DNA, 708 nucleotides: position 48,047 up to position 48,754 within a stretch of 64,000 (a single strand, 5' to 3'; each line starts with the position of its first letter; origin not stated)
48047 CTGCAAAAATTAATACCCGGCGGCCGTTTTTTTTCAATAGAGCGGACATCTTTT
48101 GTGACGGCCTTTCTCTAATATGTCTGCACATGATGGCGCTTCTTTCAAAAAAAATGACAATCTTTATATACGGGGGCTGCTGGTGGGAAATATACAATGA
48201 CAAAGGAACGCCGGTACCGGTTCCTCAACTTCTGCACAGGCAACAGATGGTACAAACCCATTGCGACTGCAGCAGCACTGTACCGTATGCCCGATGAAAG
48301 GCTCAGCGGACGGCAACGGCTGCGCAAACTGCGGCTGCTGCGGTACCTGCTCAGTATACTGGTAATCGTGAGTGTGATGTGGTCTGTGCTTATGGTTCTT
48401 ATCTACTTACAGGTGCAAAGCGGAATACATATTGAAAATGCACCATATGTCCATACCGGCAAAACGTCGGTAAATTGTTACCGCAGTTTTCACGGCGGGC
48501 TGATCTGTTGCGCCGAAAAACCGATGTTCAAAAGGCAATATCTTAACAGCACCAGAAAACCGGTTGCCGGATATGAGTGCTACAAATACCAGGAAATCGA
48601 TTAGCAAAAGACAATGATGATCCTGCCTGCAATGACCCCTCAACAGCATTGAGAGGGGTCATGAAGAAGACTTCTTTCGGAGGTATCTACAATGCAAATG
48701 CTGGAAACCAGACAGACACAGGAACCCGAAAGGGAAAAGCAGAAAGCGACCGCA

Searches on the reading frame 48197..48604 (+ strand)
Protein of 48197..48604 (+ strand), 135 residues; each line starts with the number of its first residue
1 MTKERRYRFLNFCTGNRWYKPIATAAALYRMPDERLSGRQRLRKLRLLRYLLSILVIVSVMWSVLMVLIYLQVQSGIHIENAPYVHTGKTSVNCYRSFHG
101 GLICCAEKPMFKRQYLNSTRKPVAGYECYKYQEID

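Call 18: search_protein_families(library=pfam, proteins=[window:48197-48604:+], max_evalue=0.01)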
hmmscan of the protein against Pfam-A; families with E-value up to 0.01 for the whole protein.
window:48197-48604:+ (135 aa): 1 family
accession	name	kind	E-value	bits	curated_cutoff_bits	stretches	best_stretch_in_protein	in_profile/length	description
PF10329.14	DUF2417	-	0.004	17.1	25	1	27-81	20-74/234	Region of unknown function (DUF2417)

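Call 70: search_protein_families(library=padloc, proteins=[window:48197-48604:+], max_evalue=0.001)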
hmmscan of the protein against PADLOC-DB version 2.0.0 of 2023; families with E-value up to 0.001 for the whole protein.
window:48197-48604:+ (135 aa): 0 families
